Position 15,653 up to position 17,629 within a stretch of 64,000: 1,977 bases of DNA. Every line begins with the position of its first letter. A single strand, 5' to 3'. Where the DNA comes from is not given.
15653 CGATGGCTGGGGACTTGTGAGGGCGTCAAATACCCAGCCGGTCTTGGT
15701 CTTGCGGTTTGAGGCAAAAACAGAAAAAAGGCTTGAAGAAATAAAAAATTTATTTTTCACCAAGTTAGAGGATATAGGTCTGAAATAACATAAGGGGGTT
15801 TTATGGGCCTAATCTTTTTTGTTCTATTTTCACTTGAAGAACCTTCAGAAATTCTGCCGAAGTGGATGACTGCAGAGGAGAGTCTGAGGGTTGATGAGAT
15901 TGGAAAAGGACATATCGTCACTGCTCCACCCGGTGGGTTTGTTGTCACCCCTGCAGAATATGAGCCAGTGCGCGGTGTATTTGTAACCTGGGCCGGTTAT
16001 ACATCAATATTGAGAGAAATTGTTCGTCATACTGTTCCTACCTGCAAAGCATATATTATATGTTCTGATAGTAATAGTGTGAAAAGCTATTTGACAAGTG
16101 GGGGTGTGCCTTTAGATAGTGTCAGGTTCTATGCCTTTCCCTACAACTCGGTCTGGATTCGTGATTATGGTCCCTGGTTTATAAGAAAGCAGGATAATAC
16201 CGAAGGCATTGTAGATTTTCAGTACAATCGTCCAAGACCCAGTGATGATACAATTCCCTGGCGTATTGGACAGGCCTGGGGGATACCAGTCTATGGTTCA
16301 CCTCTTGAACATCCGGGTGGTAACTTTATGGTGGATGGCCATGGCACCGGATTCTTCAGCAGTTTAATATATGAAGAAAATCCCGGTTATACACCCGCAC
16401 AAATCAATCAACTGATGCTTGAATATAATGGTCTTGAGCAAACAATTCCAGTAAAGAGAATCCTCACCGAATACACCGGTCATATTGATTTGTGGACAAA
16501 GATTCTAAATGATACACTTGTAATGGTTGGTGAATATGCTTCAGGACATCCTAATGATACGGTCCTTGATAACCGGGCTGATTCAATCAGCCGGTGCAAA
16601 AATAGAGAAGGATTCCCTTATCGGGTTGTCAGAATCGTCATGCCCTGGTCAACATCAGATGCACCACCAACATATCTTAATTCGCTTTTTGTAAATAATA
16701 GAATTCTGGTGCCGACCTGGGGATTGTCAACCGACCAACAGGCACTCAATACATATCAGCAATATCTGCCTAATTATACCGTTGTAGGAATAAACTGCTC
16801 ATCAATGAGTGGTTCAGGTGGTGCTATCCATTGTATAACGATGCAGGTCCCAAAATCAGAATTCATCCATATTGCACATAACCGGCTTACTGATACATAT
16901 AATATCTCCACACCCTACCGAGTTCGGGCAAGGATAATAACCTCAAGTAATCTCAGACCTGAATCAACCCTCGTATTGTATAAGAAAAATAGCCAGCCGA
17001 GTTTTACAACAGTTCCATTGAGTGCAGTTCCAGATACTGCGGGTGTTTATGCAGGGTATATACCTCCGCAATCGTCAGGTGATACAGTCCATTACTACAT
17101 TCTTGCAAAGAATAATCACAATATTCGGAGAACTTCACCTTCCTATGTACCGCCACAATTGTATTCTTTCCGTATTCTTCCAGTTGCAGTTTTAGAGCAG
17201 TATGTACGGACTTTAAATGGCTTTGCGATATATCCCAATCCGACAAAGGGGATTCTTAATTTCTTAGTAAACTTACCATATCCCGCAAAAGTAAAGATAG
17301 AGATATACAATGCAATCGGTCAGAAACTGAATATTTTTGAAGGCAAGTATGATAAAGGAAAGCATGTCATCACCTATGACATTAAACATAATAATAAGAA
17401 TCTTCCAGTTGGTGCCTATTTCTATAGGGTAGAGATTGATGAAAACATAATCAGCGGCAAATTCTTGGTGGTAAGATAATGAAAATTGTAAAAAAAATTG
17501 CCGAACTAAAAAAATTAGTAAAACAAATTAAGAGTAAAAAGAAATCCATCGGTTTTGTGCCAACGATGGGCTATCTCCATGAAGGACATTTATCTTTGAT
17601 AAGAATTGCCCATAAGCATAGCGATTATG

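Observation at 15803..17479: T9SS-tagged PPAD/agmatine-deiminase-family enzyme embedded in a metabolic operon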

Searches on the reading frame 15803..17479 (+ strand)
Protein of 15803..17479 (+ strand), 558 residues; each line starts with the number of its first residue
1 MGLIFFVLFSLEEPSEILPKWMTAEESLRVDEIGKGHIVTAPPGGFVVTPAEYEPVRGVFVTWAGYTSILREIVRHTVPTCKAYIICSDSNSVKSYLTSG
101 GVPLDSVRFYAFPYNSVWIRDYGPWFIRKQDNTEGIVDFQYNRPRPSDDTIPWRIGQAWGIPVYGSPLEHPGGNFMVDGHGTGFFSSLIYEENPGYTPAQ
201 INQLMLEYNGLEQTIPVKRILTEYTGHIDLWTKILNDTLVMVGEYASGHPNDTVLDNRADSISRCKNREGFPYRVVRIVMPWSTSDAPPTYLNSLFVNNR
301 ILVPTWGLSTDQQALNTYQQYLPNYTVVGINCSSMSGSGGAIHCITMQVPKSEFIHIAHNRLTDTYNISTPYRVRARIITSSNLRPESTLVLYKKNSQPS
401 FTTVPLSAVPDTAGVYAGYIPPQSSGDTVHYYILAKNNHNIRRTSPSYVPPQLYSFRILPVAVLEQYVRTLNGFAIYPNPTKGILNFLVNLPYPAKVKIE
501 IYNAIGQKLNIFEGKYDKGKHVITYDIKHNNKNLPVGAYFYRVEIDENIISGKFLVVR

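Call 3: search_protein_families(library=pfam, proteins=[window:15803-17479:+], max_evalue=0.01)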
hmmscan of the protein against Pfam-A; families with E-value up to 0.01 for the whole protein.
window:15803-17479:+ (558 aa): 3 families
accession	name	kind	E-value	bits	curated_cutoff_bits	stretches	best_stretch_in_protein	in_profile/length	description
PF04371.20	PAD_porph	-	1.3e-45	156.5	25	1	51-350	4-321/321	Porphyromonas-type peptidyl-arginine deiminase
PF18962.6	Por_Secre_tail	-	3.5e-08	34.1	27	1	476-555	1-74/75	Secretion system C-terminal sorting domain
PF13585.12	CHU_C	-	0.0011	19.5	27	1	496-546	28-73/86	CHU_C Type IX secretion signal domain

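Call 4: search_protein_families(library=ncbifam, proteins=[window:15803-17479:+], max_evalue=0.01)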
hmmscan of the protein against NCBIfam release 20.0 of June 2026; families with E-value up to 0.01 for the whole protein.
window:15803-17479:+ (558 aa): 4 families
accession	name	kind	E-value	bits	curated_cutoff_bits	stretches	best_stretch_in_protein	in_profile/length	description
TIGR03380.1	agmatine_aguA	equivalog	2.2e-22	79.5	381.8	2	290-351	296-357/357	agmatine deiminase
NF010070.0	PRK13551.1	subfamily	1.8e-21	76.4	483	2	290-352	302-364/365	agmatine deiminase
TIGR04183.1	Por_Secre_tail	domain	2e-08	34.1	23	1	476-556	1-71/72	T9SS type A sorting domain-containing protein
NF038113.1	T9SSA_dep_M36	equivalog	0.0019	16.4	885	1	465-555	785-867/869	T9SS-dependent M36 family metallopeptidase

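Call 5: search_solved_structures(query=window:15803-17479:+, max_evalue=0.01, show_alignments=4)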
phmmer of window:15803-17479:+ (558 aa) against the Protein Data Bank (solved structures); distinct sequences matched with E-value up to 0.01: 16.
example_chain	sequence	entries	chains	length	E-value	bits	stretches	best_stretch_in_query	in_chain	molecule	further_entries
4yt9_A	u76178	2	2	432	1.4e-57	198.9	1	40-457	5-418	Peptidylarginine deiminase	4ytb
5ak7_A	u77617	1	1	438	4.8e-57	197.2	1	42-457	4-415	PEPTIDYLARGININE DEIMINASE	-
6i0x_A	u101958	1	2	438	7.6e-57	196.5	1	40-457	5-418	Peptidylarginine deiminase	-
4ytg_A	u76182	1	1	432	2.8e-56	194.7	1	40-457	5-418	Peptidylarginine deiminase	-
5ak8_A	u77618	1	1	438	9.5e-56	192.9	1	42-457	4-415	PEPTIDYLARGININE DEIMINASE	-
1xkn_A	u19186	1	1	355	1.5e-28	103.1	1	50-353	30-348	putative peptidyl-arginine deiminase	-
1zbr_A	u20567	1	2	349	8.4e-20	74.2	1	107-360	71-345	conserved hypothetical protein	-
2cmu_A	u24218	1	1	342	1.4e-14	57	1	77-356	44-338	PUTATIVE PEPTIDYL-ARGININE DEIMINASE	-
2jer_A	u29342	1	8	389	3.1e-14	55.9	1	275-351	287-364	AGMATINE DEIMINASE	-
3hvm_A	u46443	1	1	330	5.6e-14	55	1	77-349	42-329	AGMATINE DEIMINASE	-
2ewo_A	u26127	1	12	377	1.3e-13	53.8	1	287-356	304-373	Putative agmatine deiminase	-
6nib_A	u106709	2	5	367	1.3e-08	37.3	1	289-350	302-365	Porphyromonas-type peptidyl-arginine deiminase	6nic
3h7c_X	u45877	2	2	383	1.1e-07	34.3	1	289-352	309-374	Agmatine deiminase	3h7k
1vkp_A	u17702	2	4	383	1.1e-07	34.3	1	289-352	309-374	AGMATINE IMINOHYDROLASE | Agmatine deiminase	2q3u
6b10_A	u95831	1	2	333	4.6e-06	28.9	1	105-345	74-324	Putative peptidyl-arginine deiminase family protein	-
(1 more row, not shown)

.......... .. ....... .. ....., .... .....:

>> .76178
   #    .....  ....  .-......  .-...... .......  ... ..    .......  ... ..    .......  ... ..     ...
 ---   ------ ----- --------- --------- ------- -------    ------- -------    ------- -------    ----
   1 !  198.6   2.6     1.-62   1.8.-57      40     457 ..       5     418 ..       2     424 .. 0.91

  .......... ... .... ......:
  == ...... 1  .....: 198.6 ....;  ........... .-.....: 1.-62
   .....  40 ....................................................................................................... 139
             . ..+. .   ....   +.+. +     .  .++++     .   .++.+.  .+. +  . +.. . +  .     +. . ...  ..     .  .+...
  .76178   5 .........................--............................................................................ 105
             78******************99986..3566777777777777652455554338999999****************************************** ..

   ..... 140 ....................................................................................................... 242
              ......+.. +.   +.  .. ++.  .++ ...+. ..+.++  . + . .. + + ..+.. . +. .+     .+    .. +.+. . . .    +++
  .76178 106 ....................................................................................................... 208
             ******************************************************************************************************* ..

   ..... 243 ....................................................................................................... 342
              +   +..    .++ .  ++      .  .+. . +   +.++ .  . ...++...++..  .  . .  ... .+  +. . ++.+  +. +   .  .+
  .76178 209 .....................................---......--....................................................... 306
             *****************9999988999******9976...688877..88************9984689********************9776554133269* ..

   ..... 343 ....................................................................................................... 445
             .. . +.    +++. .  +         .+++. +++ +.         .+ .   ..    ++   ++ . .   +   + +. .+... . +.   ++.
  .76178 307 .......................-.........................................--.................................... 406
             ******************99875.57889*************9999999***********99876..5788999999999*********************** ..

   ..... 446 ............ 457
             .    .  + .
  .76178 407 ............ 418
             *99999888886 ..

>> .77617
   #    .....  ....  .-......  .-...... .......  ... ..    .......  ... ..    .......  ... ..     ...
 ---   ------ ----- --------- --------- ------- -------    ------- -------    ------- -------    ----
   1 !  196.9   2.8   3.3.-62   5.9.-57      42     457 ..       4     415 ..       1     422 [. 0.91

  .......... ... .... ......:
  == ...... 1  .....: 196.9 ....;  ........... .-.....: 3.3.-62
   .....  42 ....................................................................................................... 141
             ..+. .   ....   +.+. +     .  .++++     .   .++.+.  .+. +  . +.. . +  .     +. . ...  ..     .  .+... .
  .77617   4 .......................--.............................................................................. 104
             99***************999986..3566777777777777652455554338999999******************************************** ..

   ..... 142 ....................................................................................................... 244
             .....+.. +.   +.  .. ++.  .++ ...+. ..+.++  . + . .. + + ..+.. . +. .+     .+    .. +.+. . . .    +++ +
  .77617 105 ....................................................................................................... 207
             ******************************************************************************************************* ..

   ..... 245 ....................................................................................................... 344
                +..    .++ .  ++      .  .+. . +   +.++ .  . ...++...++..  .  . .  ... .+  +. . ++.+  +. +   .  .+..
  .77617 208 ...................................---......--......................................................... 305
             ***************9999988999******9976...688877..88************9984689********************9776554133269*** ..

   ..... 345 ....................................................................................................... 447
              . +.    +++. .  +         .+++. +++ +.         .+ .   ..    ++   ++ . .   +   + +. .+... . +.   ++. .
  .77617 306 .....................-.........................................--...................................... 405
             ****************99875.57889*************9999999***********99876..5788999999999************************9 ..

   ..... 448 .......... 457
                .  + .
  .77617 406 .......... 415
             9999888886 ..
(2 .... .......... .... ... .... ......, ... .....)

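Call 7: find_homologous_proteins(query=window:15803-17476:+, max_evalue=0.00001)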
Query window:15803-17476:+ (558 aa): 3709 proteins with E <= 0.00001 among 8000 candidates; the best 120 are listed.
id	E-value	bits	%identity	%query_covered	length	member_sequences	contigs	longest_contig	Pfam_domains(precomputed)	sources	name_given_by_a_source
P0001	0.0e+0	1191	90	100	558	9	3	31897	PF18962.8,PF04371.21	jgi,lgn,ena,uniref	uniref:T9SS type A sorting domain-containing protein n=1 Tax=candidate division WOR-3 bacterium TaxI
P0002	0.0e+0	1180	89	100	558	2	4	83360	PF18962.8,PF04371.21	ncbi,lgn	ncbi:MAG: agmatine deiminase family protein [candidate division WOR-3 bacterium]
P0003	0.0e+0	1126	86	100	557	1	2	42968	PF18962.8,PF04371.21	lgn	-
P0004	0.0e+0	1092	83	100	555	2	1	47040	PF18962.8,PF04371.21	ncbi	-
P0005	0.0e+0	1082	82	100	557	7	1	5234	PF18962.8,PF04371.21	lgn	-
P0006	0.0e+0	1067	81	100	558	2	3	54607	PF18962.8,PF04371.21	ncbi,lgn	ncbi:MAG: agmatine deiminase family protein [candidate division WOR-3 bacterium]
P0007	0.0e+0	1064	82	100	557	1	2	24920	PF18962.8,PF04371.21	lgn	-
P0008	0.0e+0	1056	81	100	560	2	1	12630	PF18962.8,PF04371.21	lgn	-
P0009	0.0e+0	1034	80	100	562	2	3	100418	PF18962.8,PF04371.21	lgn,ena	-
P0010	0.0e+0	1026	78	100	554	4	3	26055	PF18962.8,PF04371.21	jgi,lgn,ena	-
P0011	0.0e+0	1024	79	100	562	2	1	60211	PF18962.8,PF04371.21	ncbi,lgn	ncbi:MAG: agmatine deiminase family protein [candidate division WOR-3 bacterium]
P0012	1.0e-296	1003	76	100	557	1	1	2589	PF18962.8,PF04371.21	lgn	-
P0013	5.9e-293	991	77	100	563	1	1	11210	PF18962.8,PF04371.21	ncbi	-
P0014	2.4e-280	949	73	100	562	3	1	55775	PF18962.8,PF04371.21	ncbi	-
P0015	1.8e-271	920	72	100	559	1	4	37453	PF18962.8,PF04371.21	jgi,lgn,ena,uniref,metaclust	uniref:T9SS type A sorting domain-containing protein n=1 Tax=candidate division WOR-3 bacterium TaxI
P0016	4.8e-251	853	68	100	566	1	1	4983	PF18962.8,PF04371.21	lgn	-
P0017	7.0e-249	846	66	100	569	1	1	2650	PF13585.13,PF18962.8,PF13860.13,PF04371.21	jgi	jgi:agmatine/peptidylarginine deiminase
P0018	8.6e-248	842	81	78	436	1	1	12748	PF18962.8,PF04371.21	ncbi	ncbi:MAG: agmatine deiminase family protein, partial [bacterium]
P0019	2.6e-241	821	64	100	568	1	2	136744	PF18962.8,PF13860.13,PF04371.21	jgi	jgi:agmatine deiminase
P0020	2.0e-238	811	65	97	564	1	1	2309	PF18962.8,PF13860.13,PF04371.21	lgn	-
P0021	1.2e-237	808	63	100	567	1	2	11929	PF13860.13,PF04371.21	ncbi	-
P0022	2.6e-236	804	63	100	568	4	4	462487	PF18962.8,PF13860.13,PF04371.21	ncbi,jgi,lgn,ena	ncbi:MAG TPA: agmatine deiminase family protein [bacterium]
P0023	4.8e-236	803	63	100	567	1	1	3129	PF13860.13,PF04371.21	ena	-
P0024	2.0e-235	801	63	100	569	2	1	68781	PF13585.13,PF18962.8,PF04371.21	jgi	-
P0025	3.2e-235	800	63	100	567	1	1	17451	PF04371.21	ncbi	-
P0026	2.5e-231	788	61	100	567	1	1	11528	PF18962.8,PF13860.13,PF04371.21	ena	-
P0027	8.8e-230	782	63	100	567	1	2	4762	PF18962.8,PF04371.21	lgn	-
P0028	2.6e-225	768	62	100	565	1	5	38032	PF13585.13,PF18962.8,PF13860.13,PF04371.21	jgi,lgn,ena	-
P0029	1.6e-224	765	61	99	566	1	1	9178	PF18962.8,PF04371.21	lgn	-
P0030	4.2e-224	764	63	97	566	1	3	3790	PF18962.8,PF04371.21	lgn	-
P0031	5.5e-223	760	61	100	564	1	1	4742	PF18962.8,PF04371.21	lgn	-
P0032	2.2e-221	755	61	100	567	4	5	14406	PF13860.13,PF04371.21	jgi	jgi:agmatine deiminase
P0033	4.2e-221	754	61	99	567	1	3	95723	PF13860.13,PF04371.21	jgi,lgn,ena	-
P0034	4.5e-221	754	60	100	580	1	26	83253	PF13585.13,PF18962.8,PF13860.13,PF04371.21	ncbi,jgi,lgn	-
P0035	1.8e-220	752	60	100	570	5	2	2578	PF18962.8,PF04371.21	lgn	-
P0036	4.5e-220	750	59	100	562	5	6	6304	PF18962.8,PF04371.21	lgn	-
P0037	1.9e-219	748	61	100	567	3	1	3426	PF04371.21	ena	-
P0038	1.9e-218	745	62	97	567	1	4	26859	PF18962.8,PF04371.21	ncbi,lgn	-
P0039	2.2e-218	745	62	97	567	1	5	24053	PF18962.8,PF04371.21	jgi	-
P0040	2.5e-218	745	60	99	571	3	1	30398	PF13585.13,PF18962.8,PF13860.13,PF04371.21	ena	-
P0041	3.7e-218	744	61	99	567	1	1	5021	PF18962.8,PF13860.13,PF04371.21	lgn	-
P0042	4.1e-218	744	58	100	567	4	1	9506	PF04371.21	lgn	-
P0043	5.1e-218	744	60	100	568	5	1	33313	PF18962.8,PF04371.21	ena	-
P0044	2.1e-217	742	58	100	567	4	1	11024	PF18962.8,PF04371.21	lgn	-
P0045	2.3e-217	741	59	100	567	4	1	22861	PF18962.8,PF13860.13,PF04371.21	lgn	-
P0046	4.2e-217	741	60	100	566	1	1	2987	PF18962.8,PF04371.21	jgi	jgi:agmatine deiminase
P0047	1.8e-216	739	61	100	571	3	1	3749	PF18962.8,PF04371.21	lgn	-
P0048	2.3e-216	738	62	97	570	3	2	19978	PF18962.8,PF04371.21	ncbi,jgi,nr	ncbi:MAG: T9SS type A sorting domain-containing protein [Candidatus Cloacimonadota bacterium]|nr:MAG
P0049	2.5e-216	738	60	99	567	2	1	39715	PF18962.8,PF13860.13,PF04371.21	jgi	jgi:agmatine deiminase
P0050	4.6e-216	737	65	84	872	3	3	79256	PF18962.8,PF13860.13,PF04371.21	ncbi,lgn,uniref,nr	ncbi:MAG TPA: T9SS type A sorting domain-containing protein [candidate division WOR-3 bacterium]|uni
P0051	8.3e-216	736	61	97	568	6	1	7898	PF18962.8,PF04371.21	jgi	jgi:agmatine/peptidylarginine deiminase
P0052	4.8e-215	734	59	99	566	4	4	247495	PF18962.8,PF04371.21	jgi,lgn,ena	-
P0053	1.0e-214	733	62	96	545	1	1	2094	PF18962.8,PF04371.21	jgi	jgi:agmatine/peptidylarginine deiminase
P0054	4.2e-214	731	59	100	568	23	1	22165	PF18962.8,PF04371.21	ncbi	-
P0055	6.4e-214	730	60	100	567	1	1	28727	PF18962.8,PF04371.21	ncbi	ncbi:MAG: agmatine deiminase family protein [bacterium]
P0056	7.9e-214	730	61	97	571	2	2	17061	PF18962.8,PF04371.21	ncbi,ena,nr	ncbi:agmatine deiminase family protein [candidate division WOR-3 bacterium]|nr:agmatine deiminase fa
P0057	1.3e-213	729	59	97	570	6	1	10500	PF18962.8,PF04371.21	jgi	-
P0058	1.4e-213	729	59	100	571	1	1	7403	PF13585.13,PF18962.8,PF04371.21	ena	-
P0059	2.9e-213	728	57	100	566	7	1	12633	PF18962.8,PF13860.13,PF04371.21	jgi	-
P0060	4.1e-213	727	59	100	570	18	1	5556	PF18962.8,PF04371.21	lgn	-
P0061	9.8e-213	726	57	100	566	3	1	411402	PF18962.8,PF04371.21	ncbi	-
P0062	2.2e-212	725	59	100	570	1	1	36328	PF18962.8,PF04371.21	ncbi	-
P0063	2.5e-212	725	58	99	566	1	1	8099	PF18962.8,PF04371.21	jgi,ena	-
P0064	3.8e-212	724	61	96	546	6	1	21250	PF18962.8,PF04371.21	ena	-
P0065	5.4e-212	724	57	100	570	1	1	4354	PF18962.8,PF04371.21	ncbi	-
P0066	8.3e-212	723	58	97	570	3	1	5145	PF18962.8,PF04371.21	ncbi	-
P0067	1.1e-211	723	59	97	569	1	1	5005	PF18962.8,PF04371.21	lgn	-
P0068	1.5e-211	722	65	82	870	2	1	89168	PF18962.8,PF04371.21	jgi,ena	-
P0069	2.4e-211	722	57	100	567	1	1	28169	PF13860.13,PF04371.21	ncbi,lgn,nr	ncbi:agmatine deiminase family protein [candidate division WOR-3 bacterium]|nr:agmatine deiminase fa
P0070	2.9e-211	721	57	100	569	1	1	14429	PF18962.8,PF04371.21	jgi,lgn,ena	-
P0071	3.5e-211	721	61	96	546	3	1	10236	PF18962.8,PF04371.21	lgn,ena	-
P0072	3.6e-211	721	59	100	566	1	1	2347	PF18962.8,PF04371.21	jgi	-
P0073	7.5e-211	720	59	97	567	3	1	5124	PF18962.8,PF13860.13,PF04371.21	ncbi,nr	ncbi:MAG: agmatine deiminase family protein [candidate division WOR-3 bacterium]|nr:agmatine deimina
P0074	1.5e-210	719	61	96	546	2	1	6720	PF18962.8,PF04371.21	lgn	-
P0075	1.6e-210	719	56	100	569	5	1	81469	PF18962.8,PF13860.13,PF04371.21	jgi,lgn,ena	-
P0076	2.6e-210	718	58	100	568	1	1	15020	PF13860.13,PF04371.21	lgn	-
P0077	2.6e-210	718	63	85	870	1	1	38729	PF18962.8,PF04371.21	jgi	jgi:agmatine deiminase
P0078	3.8e-210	718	66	82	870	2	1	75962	PF04371.21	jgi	jgi:agmatine deiminase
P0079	5.4e-210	717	56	100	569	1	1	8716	PF13860.13,PF04371.21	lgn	-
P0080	6.1e-210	717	64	83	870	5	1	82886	PF18962.8,PF04371.21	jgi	jgi:agmatine deiminase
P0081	6.7e-210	717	59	97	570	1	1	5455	PF18962.8,PF04371.21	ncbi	-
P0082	7.5e-210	717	59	100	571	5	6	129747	PF13585.13,PF18962.8,PF04371.21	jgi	-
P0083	9.4e-210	716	60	96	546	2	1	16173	PF18962.8,PF04371.21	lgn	-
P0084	1.9e-209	715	56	100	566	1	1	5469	PF18962.8,PF04371.21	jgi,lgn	jgi:agmatine deiminase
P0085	2.8e-209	715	56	99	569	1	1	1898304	PF04371.21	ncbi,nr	ncbi:MAG: agmatine deiminase family protein [candidate division WOR-3 bacterium]|nr:MAG: agmatine de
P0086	3.4e-209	714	57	100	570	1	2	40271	PF18962.8,PF04371.21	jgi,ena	-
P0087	4.7e-209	714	65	82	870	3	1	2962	PF18962.8,PF04371.21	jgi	jgi:agmatine deiminase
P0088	1.2e-208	713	55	100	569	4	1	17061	PF18962.8,PF04371.21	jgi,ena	-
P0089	3.2e-208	711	58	100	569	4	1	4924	PF18962.8,PF13860.13,PF04371.21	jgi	-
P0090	4.0e-208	711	57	97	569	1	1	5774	PF04371.21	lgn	-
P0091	6.5e-208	710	65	82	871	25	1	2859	PF18962.8,PF04371.21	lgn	-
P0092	6.8e-208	710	56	99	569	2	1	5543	PF04371.21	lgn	-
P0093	7.1e-208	710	55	100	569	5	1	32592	PF04371.21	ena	-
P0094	1.3e-207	709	62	89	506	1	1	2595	PF18962.8,PF13860.13,PF04371.21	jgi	-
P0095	2.0e-207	709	57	100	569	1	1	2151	PF18962.8,PF13860.13,PF04371.21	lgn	-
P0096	5.0e-207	707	57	100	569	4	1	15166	PF18962.8,PF13860.13,PF04371.21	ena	-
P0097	1.2e-206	706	64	82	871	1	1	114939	PF18962.8,PF04371.21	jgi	-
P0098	2.0e-206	705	64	82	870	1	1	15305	PF18962.8,PF04371.21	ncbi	-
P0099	2.6e-206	705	56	100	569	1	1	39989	PF04371.21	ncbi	-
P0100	4.6e-206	704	65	82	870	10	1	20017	PF04371.21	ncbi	ncbi:MAG: agmatine deiminase family protein [bacterium]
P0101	1.6e-205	702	64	82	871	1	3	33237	PF13860.13,PF04371.21,PF22184.3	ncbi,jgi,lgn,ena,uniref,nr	ncbi:hypothetical protein BXT86_03635 [candidate division WOR-3 bacterium 4484_100]|uniref:Secretion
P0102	2.1e-205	702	57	100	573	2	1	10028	PF18962.8,PF04371.21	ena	-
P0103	2.2e-205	702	56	100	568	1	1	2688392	PF18962.8,PF13860.13,PF04371.21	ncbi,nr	ncbi:MAG: agmatine deiminase family protein [candidate division WOR-3 bacterium]|nr:MAG: agmatine de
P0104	2.2e-205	702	54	100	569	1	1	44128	PF18962.8,PF04371.21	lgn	-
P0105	9.3e-205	700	56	100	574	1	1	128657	PF04371.21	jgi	jgi:agmatine deiminase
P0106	2.3e-204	699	57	100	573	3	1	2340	PF13585.13,PF18962.8,PF04371.21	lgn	-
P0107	3.2e-204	698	55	100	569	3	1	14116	PF18962.8,PF13860.13,PF04371.21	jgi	jgi:agmatine deiminase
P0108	4.2e-204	698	63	82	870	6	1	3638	PF04371.21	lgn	-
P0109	4.4e-204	698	55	100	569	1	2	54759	PF18962.8,PF13860.13,PF04371.21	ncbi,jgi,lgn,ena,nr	ncbi:MAG: agmatine deiminase family protein [Candidatus Latescibacteria bacterium]|nr:agmatine deimi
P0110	5.4e-204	697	55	100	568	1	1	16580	PF18962.8,PF13860.13,PF04371.21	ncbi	-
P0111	6.6e-204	697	58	97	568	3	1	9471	PF18962.8,PF04371.21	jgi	-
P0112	1.1e-203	696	56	100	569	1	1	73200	PF18962.8,PF13860.13,PF04371.21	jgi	-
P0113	1.2e-203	696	56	97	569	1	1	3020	PF04371.21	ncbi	-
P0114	1.4e-203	696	56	100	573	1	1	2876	PF13585.13,PF18962.8,PF04371.21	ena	-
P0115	1.7e-203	696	56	100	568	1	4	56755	PF18962.8,PF04371.21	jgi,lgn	jgi:agmatine deiminase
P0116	3.5e-203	695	64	81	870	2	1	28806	PF18962.8,PF13860.13,PF04371.21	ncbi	-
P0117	7.4e-203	694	57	100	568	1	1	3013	PF04371.21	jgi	jgi:agmatine deiminase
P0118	2.0e-202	692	54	100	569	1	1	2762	PF18962.8,PF04371.21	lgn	-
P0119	7.8e-202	690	55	100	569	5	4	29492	PF18962.8,PF04371.21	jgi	jgi:agmatine/peptidylarginine deiminase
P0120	1.5e-201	689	56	97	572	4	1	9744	PF13585.13,PF18962.8,PF04371.21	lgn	-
